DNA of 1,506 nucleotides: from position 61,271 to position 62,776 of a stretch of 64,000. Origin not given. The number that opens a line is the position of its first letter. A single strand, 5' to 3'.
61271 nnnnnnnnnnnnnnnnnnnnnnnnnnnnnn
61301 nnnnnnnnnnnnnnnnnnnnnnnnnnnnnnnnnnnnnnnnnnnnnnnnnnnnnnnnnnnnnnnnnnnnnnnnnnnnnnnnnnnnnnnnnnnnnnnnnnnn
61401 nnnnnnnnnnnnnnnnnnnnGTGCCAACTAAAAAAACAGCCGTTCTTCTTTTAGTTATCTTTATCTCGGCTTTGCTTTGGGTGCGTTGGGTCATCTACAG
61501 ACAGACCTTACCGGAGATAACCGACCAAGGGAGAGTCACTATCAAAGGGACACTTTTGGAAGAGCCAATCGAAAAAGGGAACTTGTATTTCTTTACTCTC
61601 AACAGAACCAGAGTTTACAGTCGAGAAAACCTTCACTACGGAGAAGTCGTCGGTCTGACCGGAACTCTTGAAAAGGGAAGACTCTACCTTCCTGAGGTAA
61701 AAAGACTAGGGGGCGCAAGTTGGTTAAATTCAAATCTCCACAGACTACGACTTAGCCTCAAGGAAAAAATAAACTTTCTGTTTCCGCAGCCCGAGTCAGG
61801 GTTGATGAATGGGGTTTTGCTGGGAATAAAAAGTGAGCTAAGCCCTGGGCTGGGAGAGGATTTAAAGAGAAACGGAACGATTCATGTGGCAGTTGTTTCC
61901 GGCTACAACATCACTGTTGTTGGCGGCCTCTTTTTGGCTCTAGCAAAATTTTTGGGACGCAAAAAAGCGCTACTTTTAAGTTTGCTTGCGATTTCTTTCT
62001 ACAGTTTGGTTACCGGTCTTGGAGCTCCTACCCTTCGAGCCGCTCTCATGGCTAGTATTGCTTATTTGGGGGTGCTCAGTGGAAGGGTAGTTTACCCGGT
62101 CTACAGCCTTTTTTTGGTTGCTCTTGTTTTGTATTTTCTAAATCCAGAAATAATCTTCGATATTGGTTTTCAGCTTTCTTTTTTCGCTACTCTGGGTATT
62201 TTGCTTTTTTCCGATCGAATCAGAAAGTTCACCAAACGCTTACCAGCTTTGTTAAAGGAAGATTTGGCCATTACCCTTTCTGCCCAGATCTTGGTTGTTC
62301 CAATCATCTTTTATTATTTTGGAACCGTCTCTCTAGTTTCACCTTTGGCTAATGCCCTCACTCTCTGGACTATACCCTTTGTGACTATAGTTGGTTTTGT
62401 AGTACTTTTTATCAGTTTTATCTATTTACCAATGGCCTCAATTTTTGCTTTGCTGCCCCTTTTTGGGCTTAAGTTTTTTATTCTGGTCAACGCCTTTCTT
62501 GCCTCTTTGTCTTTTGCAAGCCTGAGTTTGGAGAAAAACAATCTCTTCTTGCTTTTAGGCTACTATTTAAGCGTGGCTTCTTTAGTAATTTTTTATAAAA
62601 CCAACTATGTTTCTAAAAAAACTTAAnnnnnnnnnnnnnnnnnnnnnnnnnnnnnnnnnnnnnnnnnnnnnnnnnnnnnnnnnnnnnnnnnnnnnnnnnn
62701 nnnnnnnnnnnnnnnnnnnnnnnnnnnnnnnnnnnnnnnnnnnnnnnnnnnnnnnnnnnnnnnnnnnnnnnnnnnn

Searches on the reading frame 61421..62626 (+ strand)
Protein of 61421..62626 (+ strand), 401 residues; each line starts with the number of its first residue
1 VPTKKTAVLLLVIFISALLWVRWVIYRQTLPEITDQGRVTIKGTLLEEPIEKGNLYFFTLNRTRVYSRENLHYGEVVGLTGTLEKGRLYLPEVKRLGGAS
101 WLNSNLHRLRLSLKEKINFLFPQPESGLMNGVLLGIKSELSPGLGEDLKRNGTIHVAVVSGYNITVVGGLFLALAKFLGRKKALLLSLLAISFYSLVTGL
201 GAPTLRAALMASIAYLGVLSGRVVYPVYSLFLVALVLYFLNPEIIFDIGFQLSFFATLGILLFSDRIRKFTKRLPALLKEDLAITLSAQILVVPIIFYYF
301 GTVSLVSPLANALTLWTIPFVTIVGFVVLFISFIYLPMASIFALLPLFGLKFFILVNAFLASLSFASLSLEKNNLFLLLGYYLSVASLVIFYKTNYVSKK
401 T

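Call 12: search_protein_families(library=pfam, proteins=[window:61421-62626:+], max_evalue=0.001)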
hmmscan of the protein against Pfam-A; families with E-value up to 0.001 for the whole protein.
window:61421-62626:+ (401 aa): 1 family
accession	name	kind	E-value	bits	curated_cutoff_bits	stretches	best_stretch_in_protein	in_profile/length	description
PF03772.21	Competence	-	3.3e-49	168.1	23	1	133-390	2-265/270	Competence protein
